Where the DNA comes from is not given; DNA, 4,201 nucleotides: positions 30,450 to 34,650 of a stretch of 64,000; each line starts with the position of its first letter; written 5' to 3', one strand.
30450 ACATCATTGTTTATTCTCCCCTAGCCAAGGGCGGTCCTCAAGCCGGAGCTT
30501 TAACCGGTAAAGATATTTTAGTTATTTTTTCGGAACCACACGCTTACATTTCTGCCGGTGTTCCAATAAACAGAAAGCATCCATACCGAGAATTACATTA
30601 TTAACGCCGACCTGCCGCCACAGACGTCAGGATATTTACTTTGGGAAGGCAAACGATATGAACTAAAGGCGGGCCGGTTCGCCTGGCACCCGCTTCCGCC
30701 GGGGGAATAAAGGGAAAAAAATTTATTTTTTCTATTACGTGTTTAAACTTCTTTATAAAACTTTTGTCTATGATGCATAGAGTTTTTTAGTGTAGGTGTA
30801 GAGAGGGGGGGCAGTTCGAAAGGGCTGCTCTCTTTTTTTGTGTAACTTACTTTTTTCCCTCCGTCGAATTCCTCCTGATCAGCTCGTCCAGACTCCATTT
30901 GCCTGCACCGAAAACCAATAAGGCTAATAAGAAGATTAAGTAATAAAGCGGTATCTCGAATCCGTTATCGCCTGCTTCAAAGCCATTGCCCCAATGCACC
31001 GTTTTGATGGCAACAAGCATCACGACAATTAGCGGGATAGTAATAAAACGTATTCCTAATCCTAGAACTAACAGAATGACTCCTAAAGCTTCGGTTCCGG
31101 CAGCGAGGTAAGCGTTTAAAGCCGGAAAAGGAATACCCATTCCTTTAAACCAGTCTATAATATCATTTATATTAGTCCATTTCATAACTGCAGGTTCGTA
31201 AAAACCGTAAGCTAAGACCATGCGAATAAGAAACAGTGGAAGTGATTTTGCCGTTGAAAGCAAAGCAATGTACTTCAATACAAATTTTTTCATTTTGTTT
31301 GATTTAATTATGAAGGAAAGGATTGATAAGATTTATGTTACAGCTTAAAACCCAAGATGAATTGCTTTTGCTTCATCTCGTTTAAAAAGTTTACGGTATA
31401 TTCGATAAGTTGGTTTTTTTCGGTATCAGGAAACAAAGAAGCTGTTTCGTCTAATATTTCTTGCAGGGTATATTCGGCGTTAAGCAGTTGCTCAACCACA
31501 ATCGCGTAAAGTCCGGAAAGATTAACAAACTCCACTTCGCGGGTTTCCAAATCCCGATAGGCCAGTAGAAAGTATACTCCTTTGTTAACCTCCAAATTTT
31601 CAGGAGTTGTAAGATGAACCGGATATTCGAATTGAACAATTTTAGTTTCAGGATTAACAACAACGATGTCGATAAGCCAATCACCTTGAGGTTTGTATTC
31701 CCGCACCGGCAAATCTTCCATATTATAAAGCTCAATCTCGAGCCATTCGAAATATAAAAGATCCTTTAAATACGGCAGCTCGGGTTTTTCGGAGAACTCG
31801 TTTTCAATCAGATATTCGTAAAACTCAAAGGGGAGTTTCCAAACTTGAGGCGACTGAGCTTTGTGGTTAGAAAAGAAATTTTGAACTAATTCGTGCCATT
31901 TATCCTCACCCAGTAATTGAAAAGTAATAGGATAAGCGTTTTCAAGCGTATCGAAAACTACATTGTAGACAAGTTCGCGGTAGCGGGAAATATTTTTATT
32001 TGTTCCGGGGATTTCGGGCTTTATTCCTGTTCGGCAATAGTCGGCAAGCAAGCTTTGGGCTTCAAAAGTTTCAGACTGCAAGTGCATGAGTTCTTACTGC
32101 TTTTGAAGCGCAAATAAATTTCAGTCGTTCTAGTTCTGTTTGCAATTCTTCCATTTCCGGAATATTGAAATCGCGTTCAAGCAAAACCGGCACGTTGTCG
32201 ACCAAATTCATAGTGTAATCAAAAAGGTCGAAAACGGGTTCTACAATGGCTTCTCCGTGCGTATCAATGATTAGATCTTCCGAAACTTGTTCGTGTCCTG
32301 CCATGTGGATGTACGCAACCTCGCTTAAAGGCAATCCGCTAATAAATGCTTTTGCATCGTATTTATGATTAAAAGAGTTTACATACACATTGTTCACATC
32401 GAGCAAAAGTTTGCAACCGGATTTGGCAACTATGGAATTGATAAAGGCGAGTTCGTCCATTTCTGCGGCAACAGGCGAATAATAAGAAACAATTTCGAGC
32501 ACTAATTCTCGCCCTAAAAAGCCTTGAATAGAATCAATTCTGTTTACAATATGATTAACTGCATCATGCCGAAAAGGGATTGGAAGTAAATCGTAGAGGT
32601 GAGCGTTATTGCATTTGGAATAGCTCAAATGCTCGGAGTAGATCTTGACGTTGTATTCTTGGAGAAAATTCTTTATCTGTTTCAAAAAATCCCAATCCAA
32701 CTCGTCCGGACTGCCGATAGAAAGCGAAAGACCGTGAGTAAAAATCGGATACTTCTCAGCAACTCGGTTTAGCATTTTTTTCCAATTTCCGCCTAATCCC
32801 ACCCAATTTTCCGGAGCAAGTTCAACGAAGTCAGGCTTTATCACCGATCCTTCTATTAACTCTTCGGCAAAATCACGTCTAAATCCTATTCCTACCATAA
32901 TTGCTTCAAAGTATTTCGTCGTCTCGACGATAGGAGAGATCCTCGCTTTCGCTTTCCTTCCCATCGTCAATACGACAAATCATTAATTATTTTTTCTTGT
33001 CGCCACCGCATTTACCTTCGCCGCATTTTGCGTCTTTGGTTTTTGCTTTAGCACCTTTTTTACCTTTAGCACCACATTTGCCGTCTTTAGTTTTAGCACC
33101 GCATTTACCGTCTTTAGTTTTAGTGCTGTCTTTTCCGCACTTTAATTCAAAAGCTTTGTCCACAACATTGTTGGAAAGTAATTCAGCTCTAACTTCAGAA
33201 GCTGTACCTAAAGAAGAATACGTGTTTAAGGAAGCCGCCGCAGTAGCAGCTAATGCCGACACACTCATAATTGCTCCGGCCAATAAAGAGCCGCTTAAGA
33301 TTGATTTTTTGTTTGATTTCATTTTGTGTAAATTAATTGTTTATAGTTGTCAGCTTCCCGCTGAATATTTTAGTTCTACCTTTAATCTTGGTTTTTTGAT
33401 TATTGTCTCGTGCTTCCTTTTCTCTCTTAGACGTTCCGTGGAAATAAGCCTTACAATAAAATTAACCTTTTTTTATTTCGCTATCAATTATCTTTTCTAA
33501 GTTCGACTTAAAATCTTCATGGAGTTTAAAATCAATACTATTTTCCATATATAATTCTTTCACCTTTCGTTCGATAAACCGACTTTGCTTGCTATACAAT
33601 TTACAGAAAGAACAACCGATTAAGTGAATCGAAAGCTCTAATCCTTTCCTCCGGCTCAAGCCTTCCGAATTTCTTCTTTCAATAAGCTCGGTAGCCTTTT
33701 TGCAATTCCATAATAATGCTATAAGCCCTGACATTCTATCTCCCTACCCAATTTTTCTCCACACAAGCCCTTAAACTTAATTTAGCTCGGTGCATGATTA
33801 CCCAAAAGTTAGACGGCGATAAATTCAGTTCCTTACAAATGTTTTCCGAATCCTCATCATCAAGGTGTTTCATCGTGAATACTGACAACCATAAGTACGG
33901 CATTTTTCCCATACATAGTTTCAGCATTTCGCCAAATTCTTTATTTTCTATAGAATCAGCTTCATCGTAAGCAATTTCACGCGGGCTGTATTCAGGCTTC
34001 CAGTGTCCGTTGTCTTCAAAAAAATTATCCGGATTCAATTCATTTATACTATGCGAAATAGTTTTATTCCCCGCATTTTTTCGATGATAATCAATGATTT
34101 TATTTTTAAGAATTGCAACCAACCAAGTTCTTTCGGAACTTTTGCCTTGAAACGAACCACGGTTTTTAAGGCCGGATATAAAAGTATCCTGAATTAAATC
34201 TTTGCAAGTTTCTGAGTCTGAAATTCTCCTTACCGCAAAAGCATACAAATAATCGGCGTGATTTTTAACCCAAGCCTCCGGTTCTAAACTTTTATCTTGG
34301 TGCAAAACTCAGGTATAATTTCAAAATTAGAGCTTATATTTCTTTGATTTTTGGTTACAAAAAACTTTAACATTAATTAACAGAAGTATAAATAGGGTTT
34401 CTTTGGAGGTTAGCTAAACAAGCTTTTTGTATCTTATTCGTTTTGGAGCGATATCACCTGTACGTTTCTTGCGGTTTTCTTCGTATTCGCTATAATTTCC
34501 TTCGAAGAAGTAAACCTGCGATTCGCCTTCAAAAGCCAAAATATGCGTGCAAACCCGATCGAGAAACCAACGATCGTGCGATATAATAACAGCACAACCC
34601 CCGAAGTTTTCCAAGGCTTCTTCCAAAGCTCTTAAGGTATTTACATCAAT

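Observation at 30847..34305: ECF-sigma / ZAS-anti-sigma controlled MNIO (DUF692) RiPP cluster with a secreted Lys-Gly-Cys repeat precursor: bufferin/HvfA-like metallophore locus in a Bacteroidota genome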

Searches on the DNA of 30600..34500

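Call 71: search_rna_families(source=window, start=30600, end=34500, threshold=evalue, max_evalue=1)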
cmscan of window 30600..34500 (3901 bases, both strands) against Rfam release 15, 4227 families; matches with E-value up to 1: 0.
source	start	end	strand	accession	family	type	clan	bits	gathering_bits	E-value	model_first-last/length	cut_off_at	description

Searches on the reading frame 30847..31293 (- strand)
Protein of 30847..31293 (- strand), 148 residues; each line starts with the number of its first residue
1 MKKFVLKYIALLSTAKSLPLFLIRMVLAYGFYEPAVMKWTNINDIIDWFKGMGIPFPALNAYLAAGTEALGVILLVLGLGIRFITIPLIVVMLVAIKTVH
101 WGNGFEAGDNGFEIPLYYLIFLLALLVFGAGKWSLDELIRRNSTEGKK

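Call 3: search_protein_families(library=pfam, proteins=[window:30847-31293:-], max_evalue=0.1)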
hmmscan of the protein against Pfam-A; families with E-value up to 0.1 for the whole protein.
window:30847-31293:- (148 aa): 2 families
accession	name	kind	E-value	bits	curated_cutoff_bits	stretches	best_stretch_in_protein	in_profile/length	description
PF07681.17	DoxX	-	1.1e-17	64.8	23.6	1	20-101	2-85/85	DoxX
PF04173.18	DoxD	-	0.023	15.1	22.7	1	68-144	75-149/167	TQO small subunit DoxD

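Call 4: search_protein_families(library=ncbifam, proteins=[window:30847-31293:-], max_evalue=0.1)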
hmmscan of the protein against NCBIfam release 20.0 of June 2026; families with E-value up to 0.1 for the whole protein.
window:30847-31293:- (148 aa): 1 family
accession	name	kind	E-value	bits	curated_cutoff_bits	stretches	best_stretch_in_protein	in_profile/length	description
NF050144.1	matur_HvfX_fam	equivalog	9.3e-38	130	80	2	18-107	2-95/165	HvfX family Cu-binding RiPP maturation protein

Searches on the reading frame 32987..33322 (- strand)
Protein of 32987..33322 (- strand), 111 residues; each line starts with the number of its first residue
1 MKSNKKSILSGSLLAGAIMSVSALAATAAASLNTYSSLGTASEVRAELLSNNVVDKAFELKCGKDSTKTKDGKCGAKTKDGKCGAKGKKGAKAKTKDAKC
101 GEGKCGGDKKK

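Call 3: search_protein_families(library=pfam, proteins=[window:32987-33322:-], max_evalue=0.1)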
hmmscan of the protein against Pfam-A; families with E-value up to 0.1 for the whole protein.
window:32987-33322:- (111 aa): 1 family
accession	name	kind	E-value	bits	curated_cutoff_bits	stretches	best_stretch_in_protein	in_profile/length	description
PF15332.11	LIME1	-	0.048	13.5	27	1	23-84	105-152/232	Lck-interacting transmembrane adapter 1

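Call 4: search_protein_families(library=ncbifam, proteins=[window:32987-33322:-], max_evalue=0.1)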
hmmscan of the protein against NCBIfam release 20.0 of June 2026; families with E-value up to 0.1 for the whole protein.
window:32987-33322:- (111 aa): 2 families
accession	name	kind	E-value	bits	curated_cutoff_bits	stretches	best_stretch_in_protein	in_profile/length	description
NF050188.1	OxThioModRiPPHvfA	equivalog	4.6e-06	27.2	95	1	24-107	16-95/96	oxazolone/thioamide-modified RiPP metallophore HvfA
NF050137.2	KCGExKCG_twice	domain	8.3e-06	25.4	19.5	1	80-108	1-29/29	HvfA family oxazolone/thioamide-modified RiPP metallophore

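Call 33: find_homologous_proteins(query=window:32987-33322:-, max_evalue=0.001)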
Query window:32987-33322:- (111 aa): 345 proteins with E <= 0.001 among 1868 candidates; the best 120 are listed.
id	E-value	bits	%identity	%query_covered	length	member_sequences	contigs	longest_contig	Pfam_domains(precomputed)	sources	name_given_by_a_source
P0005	4.7e-47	176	99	84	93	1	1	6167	-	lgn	-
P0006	5.4e-21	93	52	97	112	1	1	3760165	-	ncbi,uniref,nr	ncbi:HvfA family oxazolone/thioamide-modified RiPP metallophore [Ferruginibacter albus]|uniref:HvfA 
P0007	3.9e-20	90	53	96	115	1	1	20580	-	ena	-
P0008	8.2e-20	89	38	98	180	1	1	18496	-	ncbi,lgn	-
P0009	1.2e-19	89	46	95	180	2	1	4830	-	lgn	-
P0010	4.9e-19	87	47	99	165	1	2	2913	-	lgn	-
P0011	5.2e-19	86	49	95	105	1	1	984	-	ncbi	-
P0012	6.6e-19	86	55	95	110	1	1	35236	-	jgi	jgi:uncharacterized low-complexity protein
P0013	2.9e-18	84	54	99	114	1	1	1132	-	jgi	-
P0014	5.6e-18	83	44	100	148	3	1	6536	-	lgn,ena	-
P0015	1.5e-17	82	48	98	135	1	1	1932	-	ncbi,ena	-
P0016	1.5e-17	82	53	88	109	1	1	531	-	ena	-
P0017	1.6e-17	82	49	69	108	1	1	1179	-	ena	-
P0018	2.2e-17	81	47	100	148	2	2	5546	-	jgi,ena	-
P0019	2.2e-17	81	49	69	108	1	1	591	-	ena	-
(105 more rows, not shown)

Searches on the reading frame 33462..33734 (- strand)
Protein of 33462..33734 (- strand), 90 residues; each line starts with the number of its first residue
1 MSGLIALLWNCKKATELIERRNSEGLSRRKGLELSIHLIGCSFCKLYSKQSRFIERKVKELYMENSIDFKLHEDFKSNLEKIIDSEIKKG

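Call 3: search_protein_families(library=pfam, proteins=[window:33462-33734:-], max_evalue=0.1)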
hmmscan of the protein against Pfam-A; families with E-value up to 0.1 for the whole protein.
window:33462-33734:- (90 aa): 1 family
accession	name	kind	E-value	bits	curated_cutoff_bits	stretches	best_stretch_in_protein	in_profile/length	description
PF13708.11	DUF4942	-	0.016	15.3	25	1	23-83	31-90/190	Domain of unknown function (DUF4942)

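Call 4: search_protein_families(library=ncbifam, proteins=[window:33462-33734:-], max_evalue=0.1)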
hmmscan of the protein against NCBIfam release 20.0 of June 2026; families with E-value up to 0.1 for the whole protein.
window:33462-33734:- (90 aa): 2 families
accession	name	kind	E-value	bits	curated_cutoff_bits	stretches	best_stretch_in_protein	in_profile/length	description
NF052368.1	antisigmaE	subfamily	1.3e-09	37.7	50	1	10-54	3-47/48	anti-sigma factor family protein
TIGR03904.1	SAM_YgiQ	equivalog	0.081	11.4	462.35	1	40-80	306-346/558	YgiQ family radical SAM protein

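Call 36: search_solved_structures(query=window:33462-33734:-, max_evalue=10, show_alignments=2)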
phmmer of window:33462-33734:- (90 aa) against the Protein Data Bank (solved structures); distinct sequences matched with E-value up to 10: 3.
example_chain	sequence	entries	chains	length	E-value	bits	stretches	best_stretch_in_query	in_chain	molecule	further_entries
8qnj_A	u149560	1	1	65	0.061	17.1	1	50-82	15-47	Lenovo Protein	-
3m4p_A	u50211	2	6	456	0.95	13.3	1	32-84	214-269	Asparaginyl-tRNA synthetase, putative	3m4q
6zu5_SJ0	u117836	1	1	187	1.2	13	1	53-85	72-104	uS4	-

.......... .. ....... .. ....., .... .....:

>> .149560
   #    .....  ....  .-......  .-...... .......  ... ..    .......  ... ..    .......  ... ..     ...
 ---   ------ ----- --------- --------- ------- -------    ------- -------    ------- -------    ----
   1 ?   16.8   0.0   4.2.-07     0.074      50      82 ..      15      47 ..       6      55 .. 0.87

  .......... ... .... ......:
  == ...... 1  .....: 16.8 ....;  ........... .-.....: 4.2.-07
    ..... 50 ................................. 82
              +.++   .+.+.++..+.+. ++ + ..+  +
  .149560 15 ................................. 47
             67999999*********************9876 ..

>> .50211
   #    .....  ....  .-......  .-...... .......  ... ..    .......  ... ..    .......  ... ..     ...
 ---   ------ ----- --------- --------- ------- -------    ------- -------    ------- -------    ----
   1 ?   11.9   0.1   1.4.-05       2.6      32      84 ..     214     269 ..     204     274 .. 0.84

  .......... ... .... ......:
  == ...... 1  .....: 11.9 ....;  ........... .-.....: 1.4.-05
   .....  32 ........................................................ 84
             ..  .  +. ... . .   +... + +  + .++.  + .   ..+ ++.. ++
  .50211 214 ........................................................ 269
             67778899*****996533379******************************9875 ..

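Call 38: find_homologous_proteins(query=window:33462-33734:-, max_evalue=0.01)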
Query window:33462-33734:- (90 aa): 1 proteins with E <= 0.01 among 2 candidates.
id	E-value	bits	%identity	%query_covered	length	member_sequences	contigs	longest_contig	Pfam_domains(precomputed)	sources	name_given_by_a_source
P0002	2.8e-46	173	93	100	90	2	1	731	-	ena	-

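Call 43: search_protein_representatives(protein=window:33462-33734:-)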
Query: 90 residues. Proteins with E-value up to 0.001 (for the whole library): 387; up to 1e-10: 8; up to 1e-30: 1. The best 150 are listed.
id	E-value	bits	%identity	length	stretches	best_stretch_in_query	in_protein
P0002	8.9e-47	172.8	93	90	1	1-90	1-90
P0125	2.3e-13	66.3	42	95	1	7-89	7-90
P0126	5.0e-13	65.2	42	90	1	5-89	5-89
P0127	9.8e-13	64.3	42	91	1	9-89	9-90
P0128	2.3e-12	63.1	40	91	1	2-88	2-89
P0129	1.2e-11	60.8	41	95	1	7-89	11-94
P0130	1.8e-11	60.2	37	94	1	4-89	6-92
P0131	2.2e-11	60.0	46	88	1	3-89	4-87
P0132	1.4e-10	57.4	36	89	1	3-87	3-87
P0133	1.4e-10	57.4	44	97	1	7-87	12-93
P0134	1.8e-10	57.1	40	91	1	9-85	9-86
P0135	1.8e-10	57.1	44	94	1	7-83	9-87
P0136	1.8e-10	57.1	48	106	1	1-65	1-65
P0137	2.6e-10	56.6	40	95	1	4-85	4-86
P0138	2.7e-10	56.5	44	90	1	10-89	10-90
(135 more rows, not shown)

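Call 47: search_protein_families(library=ncbifam, alignment_id=A1, max_evalue=0.001)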
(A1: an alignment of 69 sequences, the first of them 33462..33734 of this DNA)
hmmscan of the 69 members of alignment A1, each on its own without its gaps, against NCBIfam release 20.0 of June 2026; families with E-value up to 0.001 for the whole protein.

A. member 1, window:33462-33734:- (90 aa): 1 family
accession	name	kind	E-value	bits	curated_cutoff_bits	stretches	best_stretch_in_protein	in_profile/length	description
NF052368.1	antisigmaE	subfamily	1.3e-09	37.7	50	1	10-54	3-47/48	anti-sigma factor family protein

B. families by the number of members that match (of 69 scanned): 2 families
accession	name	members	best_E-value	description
NF052368.1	antisigmaE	68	3.8e-18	anti-sigma factor family protein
TIGR03988.1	antisig_RsrA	2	3.3e-05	mycothiol system anti-sigma-R factor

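Call 52: predict_structure(alignment_id=A1)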
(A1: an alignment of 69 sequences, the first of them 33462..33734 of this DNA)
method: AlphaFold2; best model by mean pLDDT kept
length: 90 residues; sequences in the alignment: 69
mean_pLDDT: 87.7   pTM: 0.61
mean pLDDT of the five models: 87.7, 86.8, 86.0, 85.7, 84.4
residues with pLDDT >= 90: 62; 70-90: 13; 50-70: 14; < 50: 1
segments of 3 or more residues with pLDDT < 50: none
pLDDT, mean of each block of 10 residues (from residue 1): 63 96 95 95 97 94 74 83 91
secondary structure, 60 per line:
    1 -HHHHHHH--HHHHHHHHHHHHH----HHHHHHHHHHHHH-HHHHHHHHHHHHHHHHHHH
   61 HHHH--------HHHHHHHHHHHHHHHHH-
elements in order: H2-8 H11-23 H28-40 H42-64 H73-89

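Call 55: fold_search(model_id=the predicted structure, library=pdb)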
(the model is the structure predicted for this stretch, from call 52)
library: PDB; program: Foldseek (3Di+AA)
matches with E <= 10: 27; with E <= 0.001: 0
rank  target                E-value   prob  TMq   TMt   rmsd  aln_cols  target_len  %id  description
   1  4kmc                  2.6e+00  0.12  0.29  0.32  12.0        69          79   19  Structure analysis of M. Tuberculosis rRNA transcriptional regulator CarD and its interaction with T. Aquaticus RNA poly (released 2014-02-19)
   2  2ahm_H                4.3e+00  0.08  0.28  0.16  14.2        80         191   16  Crystal structure of SARS-CoV super complex of non-structural proteins: the hexadecamer (released 2005-11-15)
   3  9a1u_MODEL_1_A        4.6e+00  0.08  0.28  0.06  16.7        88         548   16  SARS-CoV-2 nsp7-11 polyprotein (released 2022-12-16)
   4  9e2x_A                4.6e+00  0.05  0.24  0.13  13.9        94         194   16  Cryo-EM structure of yeast CMG helicase stalled at G4-containing DNA template, state 2 (released 2025-03-19)
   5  5xxb_g                5.2e+00  0.08  0.28  0.22  13.2        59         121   15  Large subunit of Toxoplasma gondii ribosome (released 2017-08-30)
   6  6cbr_A                5.6e+00  0.30  0.27  0.17   0.7        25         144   40  DnaG Primase C-terminal domain complex with SSB C-terminal peptide (released 2019-02-06)
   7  6cbr_B                5.9e+00  0.33  0.27  0.18   0.6        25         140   40  DnaG Primase C-terminal domain complex with SSB C-terminal peptide (released 2019-02-06)
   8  3ub0_D                5.9e+00  0.08  0.34  0.19  13.1        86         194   14  Crystal structure of the nonstructural protein 7 and 8 complex of Feline Coronavirus (released 2012-02-22)
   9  9nyd_A                5.9e+00  0.08  0.30  0.10  12.9        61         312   20  Cryo-EM structure of the glycosyltransferase GtrB in the pre-catalysis and product-bound state (released 2025-12-17)
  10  6v7v_A                5.9e+00  0.04  0.20  0.28  12.0        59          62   22  Structure of a phage-encoded quorum sensing anti-activator, Aqs1 (released 2020-12-16)
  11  6cbt_A                6.3e+00  0.20  0.28  0.19   2.5        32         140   38  DnaG Primase C-terminal domain complex with SSB C-terminal peptide (released 2019-02-06)
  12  9nyd_B                6.8e+00  0.08  0.30  0.11  13.0        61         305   20  Cryo-EM structure of the glycosyltransferase GtrB in the pre-catalysis and product-bound state (released 2025-12-17)
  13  4v8p_BU               6.8e+00  0.06  0.29  0.23  13.1        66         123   14  T.thermophila 60S ribosomal subunit in complex with initiation factor 6. (released 2014-07-09)
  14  1h7c                  6.8e+00  0.03  0.24  0.22  14.5        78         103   17  human tubulin chaperone cofactor a (released 2002-06-13)
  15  6v7w_F                7.2e+00  0.05  0.26  0.35  10.7        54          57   13  Crystal structure of LasR-Aqs1 complex from Pseudomonas aeruginosa (released 2020-12-16)
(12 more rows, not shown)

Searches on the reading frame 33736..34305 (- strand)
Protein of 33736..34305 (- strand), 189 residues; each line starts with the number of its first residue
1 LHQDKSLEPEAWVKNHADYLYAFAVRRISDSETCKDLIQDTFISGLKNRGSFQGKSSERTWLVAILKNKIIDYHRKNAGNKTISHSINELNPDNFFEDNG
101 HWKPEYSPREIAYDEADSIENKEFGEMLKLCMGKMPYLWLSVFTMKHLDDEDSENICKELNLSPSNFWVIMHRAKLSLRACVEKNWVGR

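Call 3: search_protein_families(library=pfam, proteins=[window:33736-34305:-], max_evalue=0.1)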
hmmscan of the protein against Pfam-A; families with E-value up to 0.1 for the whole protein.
window:33736-34305:- (189 aa): 2 families
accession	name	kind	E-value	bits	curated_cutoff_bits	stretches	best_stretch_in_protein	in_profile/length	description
PF04542.20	Sigma70_r2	-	2e-14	53.6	24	1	13-78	2-69/71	Sigma-70 region 2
PF08281.18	Sigma70_r4_2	-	1.4e-05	25.1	25.7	1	128-177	4-53/54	Sigma-70, region 4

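Call 4: search_protein_families(library=ncbifam, proteins=[window:33736-34305:-], max_evalue=0.1)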
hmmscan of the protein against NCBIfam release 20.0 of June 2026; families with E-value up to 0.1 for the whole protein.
window:33736-34305:- (189 aa): 79 families (the best 25 are shown)
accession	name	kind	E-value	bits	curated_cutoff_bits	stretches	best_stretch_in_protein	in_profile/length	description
TIGR02943.1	Sig70_famx1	hypoth_equivalog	1.5e-43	148.8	162.2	1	14-188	9-185/188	RNA polymerase sigma-70 factor, TIGR02943 family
NF009184.0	PRK12532.1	equivalog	3.5e-41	141.2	276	1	17-187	15-189/195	RNA polymerase sigma factor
NF009182.0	PRK12530.1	subfamily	5.1e-41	140.3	264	1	20-187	22-189/193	RNA polymerase sigma factor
NF008892.0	PRK11924.2-1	equivalog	1.2e-38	132.8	291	1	9-188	19-199/203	RNA polymerase sigma factor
NF009196.0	PRK12544.1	equivalog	4.7e-37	127.4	287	1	12-187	23-201/208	RNA polymerase factor sigma-70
NF009173.0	PRK12520.1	equivalog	1.7e-36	125.8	255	1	12-188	7-185/191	RNA polymerase sigma factor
NF009197.0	PRK12545.1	equivalog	3.6e-24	85.7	336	1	18-184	19-189/201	RNA polymerase factor sigma-70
TIGR02985.1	Sig70_bacteroi1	subfamily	9.1e-21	74.7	126.4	1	13-179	7-159/162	RNA polymerase sigma-70 factor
TIGR02937.1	sigma70-ECF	superfamily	1.9e-20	73.2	42.9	1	12-180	6-163/165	sigma-70 family RNA polymerase sigma factor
TIGR02950.1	SigM_subfam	subfamily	5.4e-16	58.8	147.95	1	14-182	7-158/159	RNA polymerase sigma factor, SigM family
NF058625.1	sigma_PG0214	equivalog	1.6e-15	57.3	130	1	13-183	10-162/170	GFO_1088 family ECF-type sigma factor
NF009166.1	PRK12513.1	equivalog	5.5e-14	52.3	206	1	10-149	25-153/193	RNA polymerase sigma factor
NF008888.0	PRK11922.1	equivalog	9e-14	51.6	204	1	10-185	33-199/231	RNA polymerase sigma factor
NF007220.0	PRK09639.1-5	equivalog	4.2e-12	46.2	260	1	16-132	12-118/181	RNA polymerase sigma factor SigX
TIGR02989.1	Sig-70_gvs1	subfamily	7.3e-12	45.5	124.55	2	11-80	5-74/158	RNA polymerase sigma-70 factor, Rhodopirellula/Verrucomicrobium family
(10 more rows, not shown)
